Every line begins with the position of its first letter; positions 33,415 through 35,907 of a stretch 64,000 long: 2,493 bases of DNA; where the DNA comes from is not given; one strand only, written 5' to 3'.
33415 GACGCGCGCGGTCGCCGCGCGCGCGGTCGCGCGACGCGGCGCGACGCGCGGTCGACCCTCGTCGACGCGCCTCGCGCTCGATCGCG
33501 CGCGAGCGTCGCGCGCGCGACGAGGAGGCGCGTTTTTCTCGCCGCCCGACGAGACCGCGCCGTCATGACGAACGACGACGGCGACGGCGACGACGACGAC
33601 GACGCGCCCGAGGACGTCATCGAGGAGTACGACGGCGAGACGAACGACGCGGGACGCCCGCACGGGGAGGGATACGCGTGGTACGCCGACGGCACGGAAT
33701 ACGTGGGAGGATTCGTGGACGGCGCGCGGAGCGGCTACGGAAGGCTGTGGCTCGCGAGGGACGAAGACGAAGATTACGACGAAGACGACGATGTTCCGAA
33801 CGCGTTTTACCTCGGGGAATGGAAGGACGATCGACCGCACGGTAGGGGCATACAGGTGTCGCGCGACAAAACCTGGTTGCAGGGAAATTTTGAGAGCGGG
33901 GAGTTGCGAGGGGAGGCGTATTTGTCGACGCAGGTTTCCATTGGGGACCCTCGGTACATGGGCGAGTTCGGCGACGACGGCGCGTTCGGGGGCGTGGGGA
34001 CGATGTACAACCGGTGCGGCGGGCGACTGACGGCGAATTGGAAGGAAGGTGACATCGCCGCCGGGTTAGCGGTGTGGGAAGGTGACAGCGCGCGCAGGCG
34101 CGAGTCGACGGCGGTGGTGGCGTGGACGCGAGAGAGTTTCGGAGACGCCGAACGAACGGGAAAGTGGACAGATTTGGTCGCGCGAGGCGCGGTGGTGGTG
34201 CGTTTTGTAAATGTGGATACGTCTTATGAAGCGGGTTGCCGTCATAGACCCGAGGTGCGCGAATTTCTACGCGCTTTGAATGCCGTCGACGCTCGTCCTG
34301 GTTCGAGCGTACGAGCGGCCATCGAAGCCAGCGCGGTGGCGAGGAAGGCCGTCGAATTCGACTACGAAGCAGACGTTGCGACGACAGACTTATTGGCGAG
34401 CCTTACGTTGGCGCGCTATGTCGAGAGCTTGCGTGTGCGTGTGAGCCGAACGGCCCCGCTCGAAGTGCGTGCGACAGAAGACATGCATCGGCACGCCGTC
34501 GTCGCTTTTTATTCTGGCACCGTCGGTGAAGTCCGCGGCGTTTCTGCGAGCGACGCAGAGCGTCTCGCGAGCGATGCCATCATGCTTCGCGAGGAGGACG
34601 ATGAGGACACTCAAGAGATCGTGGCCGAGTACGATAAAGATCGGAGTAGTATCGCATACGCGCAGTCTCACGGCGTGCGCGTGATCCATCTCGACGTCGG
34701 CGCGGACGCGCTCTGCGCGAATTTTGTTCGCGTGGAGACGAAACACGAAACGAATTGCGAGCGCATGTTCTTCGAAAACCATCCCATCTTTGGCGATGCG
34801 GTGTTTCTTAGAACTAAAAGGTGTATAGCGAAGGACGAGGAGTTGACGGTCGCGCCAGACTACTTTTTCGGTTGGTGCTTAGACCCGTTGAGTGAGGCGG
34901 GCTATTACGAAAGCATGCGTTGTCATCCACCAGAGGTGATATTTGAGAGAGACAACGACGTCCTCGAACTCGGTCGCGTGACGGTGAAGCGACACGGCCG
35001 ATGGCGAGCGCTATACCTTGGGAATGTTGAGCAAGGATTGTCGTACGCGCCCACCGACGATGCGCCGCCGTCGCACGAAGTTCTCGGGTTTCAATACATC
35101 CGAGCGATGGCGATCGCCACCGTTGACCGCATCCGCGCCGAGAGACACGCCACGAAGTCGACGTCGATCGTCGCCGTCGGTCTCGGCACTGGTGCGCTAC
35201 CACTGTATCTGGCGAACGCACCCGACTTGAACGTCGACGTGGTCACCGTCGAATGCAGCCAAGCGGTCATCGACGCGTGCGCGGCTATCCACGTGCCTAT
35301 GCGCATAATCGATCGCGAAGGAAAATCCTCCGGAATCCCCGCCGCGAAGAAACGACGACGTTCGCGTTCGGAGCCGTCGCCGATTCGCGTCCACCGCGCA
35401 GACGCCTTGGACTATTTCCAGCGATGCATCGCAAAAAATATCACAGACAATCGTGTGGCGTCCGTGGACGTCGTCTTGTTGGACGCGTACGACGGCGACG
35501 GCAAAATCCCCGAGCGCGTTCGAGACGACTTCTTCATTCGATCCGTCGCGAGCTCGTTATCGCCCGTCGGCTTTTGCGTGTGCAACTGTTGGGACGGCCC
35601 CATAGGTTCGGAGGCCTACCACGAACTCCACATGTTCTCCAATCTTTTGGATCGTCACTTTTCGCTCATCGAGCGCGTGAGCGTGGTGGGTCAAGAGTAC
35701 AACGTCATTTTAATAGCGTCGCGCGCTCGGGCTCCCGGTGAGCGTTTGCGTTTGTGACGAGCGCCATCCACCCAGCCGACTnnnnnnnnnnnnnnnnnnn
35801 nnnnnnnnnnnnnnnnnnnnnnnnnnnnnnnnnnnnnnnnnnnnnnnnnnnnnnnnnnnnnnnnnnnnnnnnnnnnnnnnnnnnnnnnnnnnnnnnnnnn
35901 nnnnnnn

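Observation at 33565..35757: SETD7-like MORN+SET lysine methyltransferase fused to a spermidine-synthase-like class I SAM domain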

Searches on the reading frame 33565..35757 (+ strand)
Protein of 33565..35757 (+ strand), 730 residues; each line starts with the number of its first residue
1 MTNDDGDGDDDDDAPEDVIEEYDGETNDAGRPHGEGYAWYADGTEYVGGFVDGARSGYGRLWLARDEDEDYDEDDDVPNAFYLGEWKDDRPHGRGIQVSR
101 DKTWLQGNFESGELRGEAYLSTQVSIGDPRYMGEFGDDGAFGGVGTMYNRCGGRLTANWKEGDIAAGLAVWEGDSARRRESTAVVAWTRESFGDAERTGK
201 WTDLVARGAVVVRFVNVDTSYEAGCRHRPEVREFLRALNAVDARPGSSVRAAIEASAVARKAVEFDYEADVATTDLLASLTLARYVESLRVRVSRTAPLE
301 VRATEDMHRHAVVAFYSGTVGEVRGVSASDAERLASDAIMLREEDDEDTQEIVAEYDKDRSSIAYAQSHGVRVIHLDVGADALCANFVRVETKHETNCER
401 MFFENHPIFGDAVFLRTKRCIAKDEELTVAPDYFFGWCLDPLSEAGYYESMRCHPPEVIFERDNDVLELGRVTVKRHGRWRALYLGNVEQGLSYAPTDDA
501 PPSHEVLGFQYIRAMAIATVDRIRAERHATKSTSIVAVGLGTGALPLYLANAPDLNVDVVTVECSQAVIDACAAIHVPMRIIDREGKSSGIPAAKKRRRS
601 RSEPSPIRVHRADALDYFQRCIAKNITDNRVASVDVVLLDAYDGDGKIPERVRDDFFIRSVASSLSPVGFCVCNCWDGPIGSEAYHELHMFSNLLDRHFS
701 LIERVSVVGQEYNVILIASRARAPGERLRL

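Call 3: search_protein_families(library=pfam, proteins=[window:33565-35754:+], max_evalue=10)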
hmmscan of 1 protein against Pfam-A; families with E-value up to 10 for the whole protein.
window:33565-35754:+ (730 aa): 2 families
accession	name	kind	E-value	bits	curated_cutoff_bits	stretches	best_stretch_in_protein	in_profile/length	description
PF02493.26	MORN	-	1.3e-05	25.3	22.5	2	82-101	1-20/23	MORN repeat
PF00856.33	SET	-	0.12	13.3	22.4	1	301-429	4-102/105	SET domain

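Call 4: search_protein_families(library=ncbifam, proteins=[window:33565-35754:+], max_evalue=10)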
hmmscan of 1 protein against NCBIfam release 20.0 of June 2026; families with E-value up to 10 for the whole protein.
window:33565-35754:+ (730 aa): 1 family
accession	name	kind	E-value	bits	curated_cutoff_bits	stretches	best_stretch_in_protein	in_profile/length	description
NF003380.0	PRK04457.1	equivalog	1.6e-08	33.9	304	2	629-718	135-217/265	polyamine aminopropyltransferase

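Call 5: search_solved_structures(query=window:33565-35754:+, max_evalue=10, show_alignments=4)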
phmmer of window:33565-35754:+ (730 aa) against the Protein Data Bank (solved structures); distinct sequences matched with E-value up to 10: 36.
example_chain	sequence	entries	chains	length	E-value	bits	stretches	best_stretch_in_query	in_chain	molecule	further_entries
9uo9_B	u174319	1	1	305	0.00024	23.1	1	21-97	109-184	Junctophilin-2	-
6jle_A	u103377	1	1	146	0.00024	23.1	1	82-164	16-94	MORN repeat-containing protein 4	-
6t4r_AAA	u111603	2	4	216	0.0027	19.6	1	29-136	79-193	MORN repeat-containing protein 1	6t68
1h3i_A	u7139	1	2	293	0.0029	19.5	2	395-433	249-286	HISTONE H3 LYSINE 4 SPECIFIC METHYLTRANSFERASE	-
9d2f_I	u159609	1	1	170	0.0043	18.9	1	107-168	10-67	MORN repeat-containing protein 5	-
6t6q_AAA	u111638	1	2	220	0.0071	18.2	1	20-120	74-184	Membrane occupation and recognition nexus protein MORN1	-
6t69_A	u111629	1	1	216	0.0091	17.9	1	20-120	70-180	Membrane occupation and recognition nexus protein MORN1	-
9fqr_Xu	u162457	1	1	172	0.013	17.3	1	107-169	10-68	MORN repeat-containing protein 5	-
1mt6_A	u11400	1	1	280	0.014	17.2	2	395-433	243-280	SET9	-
9fqr_Hb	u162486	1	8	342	0.034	16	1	10-61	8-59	Probable inactive peptidyl-prolyl cis-trans isomerase-like 6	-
8wzb_F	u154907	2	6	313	0.053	15.3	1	10-98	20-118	Radial spoke head 1 homolog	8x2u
7dmp_A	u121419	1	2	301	0.055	15.3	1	10-97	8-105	Radial spoke head 1 homolog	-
9fqr_MS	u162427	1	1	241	0.065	15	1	21-162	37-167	MORN repeat-containing protein 3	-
1n6c_A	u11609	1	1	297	0.16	13.7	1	395-433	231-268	SET domain-containing protein 7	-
8j07_c1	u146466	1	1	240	0.25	13.1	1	79-117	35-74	MORN repeat-containing protein 3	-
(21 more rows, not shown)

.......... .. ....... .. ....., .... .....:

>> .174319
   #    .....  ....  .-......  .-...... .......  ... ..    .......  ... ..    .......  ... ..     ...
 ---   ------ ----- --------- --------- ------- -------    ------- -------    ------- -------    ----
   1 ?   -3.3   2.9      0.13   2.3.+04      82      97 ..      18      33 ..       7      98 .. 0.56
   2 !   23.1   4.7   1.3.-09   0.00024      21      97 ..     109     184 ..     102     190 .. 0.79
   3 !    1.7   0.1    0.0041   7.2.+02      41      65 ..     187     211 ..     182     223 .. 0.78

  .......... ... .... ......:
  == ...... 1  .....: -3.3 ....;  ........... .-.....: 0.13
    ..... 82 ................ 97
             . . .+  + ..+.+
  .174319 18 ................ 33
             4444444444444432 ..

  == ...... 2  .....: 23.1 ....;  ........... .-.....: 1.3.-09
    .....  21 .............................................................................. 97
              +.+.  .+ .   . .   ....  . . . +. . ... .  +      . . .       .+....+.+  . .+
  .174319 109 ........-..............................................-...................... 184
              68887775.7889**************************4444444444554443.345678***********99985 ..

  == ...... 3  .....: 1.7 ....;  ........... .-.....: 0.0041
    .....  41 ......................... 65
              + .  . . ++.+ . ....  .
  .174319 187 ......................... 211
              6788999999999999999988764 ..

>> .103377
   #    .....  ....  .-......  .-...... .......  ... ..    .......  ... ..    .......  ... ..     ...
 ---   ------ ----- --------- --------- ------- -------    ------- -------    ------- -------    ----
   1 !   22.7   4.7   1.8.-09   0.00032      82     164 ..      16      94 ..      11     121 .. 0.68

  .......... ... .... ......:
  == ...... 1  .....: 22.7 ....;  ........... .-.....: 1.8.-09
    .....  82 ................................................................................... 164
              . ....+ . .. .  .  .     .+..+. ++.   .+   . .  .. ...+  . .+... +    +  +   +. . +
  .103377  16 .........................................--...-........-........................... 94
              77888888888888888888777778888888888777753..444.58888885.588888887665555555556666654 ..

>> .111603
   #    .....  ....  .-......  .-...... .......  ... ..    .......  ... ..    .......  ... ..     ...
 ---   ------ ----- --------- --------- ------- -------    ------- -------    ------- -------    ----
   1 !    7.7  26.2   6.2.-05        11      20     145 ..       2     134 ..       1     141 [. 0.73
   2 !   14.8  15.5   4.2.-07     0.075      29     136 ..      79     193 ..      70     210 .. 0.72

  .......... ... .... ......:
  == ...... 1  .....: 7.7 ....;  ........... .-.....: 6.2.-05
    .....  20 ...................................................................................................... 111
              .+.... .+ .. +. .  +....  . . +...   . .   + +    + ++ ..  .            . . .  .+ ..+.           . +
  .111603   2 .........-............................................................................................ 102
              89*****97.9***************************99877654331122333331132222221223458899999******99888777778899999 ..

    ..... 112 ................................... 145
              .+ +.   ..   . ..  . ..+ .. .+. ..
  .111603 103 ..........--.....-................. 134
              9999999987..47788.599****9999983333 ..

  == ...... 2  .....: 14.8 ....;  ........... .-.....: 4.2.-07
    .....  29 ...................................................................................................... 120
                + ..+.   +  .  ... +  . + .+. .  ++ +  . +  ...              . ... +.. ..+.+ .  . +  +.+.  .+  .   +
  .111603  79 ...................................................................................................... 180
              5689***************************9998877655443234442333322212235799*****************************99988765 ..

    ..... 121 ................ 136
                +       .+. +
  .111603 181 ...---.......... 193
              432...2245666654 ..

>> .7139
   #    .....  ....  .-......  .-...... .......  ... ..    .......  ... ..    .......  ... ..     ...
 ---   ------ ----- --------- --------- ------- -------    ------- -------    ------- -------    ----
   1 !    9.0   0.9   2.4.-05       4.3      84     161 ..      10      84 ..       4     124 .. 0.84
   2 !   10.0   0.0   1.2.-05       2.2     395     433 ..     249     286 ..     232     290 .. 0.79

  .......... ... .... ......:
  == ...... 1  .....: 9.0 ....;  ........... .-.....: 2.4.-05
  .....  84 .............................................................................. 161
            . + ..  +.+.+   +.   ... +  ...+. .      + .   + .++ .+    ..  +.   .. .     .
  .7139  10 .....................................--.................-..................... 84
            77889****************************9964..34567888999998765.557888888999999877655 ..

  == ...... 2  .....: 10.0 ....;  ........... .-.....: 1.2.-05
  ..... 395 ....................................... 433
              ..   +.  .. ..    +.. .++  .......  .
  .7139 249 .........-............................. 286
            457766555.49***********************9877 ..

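Call 6: find_homologous_proteins(query=window:33565-35754:+, max_evalue=0.001)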
Query window:33565-35754:+ (730 aa): 11 proteins with E <= 0.001 among 8000 candidates.
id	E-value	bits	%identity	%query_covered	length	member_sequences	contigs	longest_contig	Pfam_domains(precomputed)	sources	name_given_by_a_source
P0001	0.0e+0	1659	99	100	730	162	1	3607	PF02493.27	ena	-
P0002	0.0e+0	1218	79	98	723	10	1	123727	PF02493.27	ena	-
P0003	4.1e-158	546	44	98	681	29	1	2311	PF02493.27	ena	-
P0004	1.7e-155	538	44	96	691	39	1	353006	PF02493.27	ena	-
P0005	5.2e-154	533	46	98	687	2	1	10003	PF02493.27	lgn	-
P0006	1.9e-153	531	44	97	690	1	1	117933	PF02493.27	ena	-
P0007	1.1e-152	528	43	97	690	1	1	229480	PF02493.27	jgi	-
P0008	3.9e-149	517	43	96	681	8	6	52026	PF02493.27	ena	-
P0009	7.3e-147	509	44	94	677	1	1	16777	PF02493.27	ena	-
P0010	2.4e-129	451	41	97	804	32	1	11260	PF02493.27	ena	-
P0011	3.8e-121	424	41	95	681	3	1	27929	-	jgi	-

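Call 8: search_solved_structures(query=A1, max_evalue=1, show_alignments=0)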
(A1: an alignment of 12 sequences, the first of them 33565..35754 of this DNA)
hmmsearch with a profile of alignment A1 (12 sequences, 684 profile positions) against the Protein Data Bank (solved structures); distinct sequences matched with E-value up to 1: 64 (the best 60 are shown).
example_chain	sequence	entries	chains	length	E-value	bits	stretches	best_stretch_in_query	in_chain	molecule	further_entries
6t4r_AAA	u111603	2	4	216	9e-19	70.6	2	19-159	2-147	MORN repeat-containing protein 1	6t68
6t6q_AAA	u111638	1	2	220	1.9e-15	59.6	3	17-135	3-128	Membrane occupation and recognition nexus protein MORN1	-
6t69_A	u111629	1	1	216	1.1e-14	57.1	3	20-135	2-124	Membrane occupation and recognition nexus protein MORN1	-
7sqc_V0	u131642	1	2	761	3.1e-14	55.6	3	22-136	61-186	FAP266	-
8wzb_F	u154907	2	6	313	1.8e-11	46.4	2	28-115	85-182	Radial spoke head 1 homolog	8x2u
7dmp_A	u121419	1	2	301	2e-11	46.3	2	28-115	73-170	Radial spoke head 1 homolog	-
6t4d_A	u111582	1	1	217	2.4e-11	46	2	19-133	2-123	Morn1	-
8j07_A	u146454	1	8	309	3.1e-11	45.7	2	28-115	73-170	Radial spoke head 1 homolog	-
9fqr_Hb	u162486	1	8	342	9.1e-11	44.1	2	28-115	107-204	Probable inactive peptidyl-prolyl cis-trans isomerase-like 6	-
6jle_A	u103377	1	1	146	3.1e-10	42.3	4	19-64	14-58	MORN repeat-containing protein 4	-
9e5c_2a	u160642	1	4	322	1.2e-09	40.4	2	20-71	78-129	RSP1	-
9e5c_3d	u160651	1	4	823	1.3e-09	40.2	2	20-110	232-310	Phosphatidylinositol 4-phosphate 5-kinase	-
9uo9_B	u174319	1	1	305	4.3e-09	38.6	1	20-203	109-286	Junctophilin-2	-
7jts_m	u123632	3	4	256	5.9e-09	38.1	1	20-164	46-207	FAP207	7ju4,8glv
9fqr_MS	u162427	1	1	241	4.2e-08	35.3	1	40-158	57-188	MORN repeat-containing protein 3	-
1h3i_A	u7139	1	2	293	2.8e-06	29.3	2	81-170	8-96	HISTONE H3 LYSINE 4 SPECIFIC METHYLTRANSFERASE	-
1mt6_A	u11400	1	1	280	6.3e-06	28.1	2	82-171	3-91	SET9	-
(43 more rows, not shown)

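Call 16: list_cluster_members(proteins=[P0001, P0002, P0004, P0005, P0007, P0008, P0010, P0011])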
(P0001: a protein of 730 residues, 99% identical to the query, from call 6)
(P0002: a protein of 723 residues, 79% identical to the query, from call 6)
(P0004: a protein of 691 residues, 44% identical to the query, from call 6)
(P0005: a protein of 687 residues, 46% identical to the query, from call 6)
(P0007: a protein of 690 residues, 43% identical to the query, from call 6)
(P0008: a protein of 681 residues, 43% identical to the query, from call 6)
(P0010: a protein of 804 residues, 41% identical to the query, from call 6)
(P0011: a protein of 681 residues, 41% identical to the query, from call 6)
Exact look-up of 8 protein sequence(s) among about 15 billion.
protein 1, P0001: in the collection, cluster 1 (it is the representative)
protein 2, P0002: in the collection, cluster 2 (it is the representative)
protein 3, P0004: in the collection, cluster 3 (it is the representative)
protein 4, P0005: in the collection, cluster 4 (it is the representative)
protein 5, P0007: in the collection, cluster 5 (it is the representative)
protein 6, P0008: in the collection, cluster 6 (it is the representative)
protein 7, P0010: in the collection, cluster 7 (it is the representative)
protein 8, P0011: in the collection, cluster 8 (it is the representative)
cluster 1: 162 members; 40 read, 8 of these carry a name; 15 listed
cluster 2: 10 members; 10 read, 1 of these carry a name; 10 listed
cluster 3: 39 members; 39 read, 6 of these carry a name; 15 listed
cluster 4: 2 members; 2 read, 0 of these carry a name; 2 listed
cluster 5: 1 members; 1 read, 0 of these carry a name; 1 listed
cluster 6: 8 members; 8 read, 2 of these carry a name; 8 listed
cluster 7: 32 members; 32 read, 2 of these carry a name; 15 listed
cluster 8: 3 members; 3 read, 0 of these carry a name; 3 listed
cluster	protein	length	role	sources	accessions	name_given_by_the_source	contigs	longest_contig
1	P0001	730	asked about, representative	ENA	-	-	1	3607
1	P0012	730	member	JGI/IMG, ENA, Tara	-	spermidine synthase | strand:- start:19548 stop:21740 length:2193 start_codon:yes stop_codon:yes ...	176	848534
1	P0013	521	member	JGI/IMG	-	spermidine synthase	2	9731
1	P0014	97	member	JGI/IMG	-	spermidine synthase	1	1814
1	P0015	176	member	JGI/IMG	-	hypothetical protein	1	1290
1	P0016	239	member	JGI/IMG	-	spermidine synthase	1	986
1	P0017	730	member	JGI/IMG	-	spermidine synthase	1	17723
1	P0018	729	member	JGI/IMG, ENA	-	spermidine synthase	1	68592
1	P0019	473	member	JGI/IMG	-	spermidine synthase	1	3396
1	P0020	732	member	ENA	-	-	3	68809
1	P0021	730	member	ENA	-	-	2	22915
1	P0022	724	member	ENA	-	-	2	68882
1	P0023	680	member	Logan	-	-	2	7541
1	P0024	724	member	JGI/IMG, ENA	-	-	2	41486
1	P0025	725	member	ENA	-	-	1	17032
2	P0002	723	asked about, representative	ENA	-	-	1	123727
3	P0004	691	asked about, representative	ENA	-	-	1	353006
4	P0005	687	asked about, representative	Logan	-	-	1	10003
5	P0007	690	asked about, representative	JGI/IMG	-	-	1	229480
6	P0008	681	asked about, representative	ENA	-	-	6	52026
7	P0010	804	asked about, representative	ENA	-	-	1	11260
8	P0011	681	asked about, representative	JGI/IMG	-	-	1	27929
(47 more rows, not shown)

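Call 21: predict_structure(alignment_id=A1)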
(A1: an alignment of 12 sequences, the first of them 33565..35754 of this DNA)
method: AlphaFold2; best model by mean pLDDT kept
length: 730 residues; sequences in the alignment: 12
mean_pLDDT: 59.0   pTM: 0.39
mean pLDDT of the five models: 59.0, 58.3, 57.4, 57.4, 56.5
residues with pLDDT >= 90: 50; 70-90: 253; 50-70: 126; < 50: 301
segments of 3 or more residues with pLDDT < 50: 1-15, 124-126, 175-179, 220-225, 268-508, 589-603, 724-730
pLDDT, mean of each block of 10 residues (from residue 1): 38 58 88 90 88 90 69 56 90 86 83 84 60 81 79 79 84 56 78 63 62 65 56 87 79 86 64 39 43 29 26 26 29 31 35 32 32 30 27 29 29 33 33 30 34 30 34 30 30 34 40 71 67 76 60 72 62 55 58 41 63 82 80 79 62 84 88 80 79 91 75 81 44
secondary structure, 60 per line:
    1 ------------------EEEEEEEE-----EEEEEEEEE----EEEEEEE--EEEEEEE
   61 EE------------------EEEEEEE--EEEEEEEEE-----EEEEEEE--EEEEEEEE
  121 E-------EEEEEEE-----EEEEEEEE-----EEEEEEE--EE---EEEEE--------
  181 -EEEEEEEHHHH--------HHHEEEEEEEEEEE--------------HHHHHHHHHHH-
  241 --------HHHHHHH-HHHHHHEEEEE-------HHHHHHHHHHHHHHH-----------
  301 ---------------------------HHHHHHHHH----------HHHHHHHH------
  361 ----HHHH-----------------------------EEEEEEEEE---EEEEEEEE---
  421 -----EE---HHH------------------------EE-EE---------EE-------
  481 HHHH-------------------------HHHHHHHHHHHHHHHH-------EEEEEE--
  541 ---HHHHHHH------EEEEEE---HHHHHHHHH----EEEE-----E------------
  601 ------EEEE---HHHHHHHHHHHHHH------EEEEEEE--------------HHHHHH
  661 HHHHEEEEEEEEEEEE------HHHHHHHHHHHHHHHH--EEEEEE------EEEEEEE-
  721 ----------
elements in order (helices of 4 or more, strands of 3 or more residues): E19-26 E32-40 E45-51 E54-62 E81-87 E90-98 E104-110 E113-121 E129-135 E141-148 E154-160 E168-172 E182-188 H189-192 E204-214 H229-239 H249-255 H257-262 E263-267 H275-289 H328-336 H347-354 H365-368 E398-406 E410-417 H481-484 H510-525 E533-538 H544-550 E557-562 H566-574 E579-582 E607-610 H614-627 E634-640 H655-664 E665-676 H683-698 E701-706 E713-719
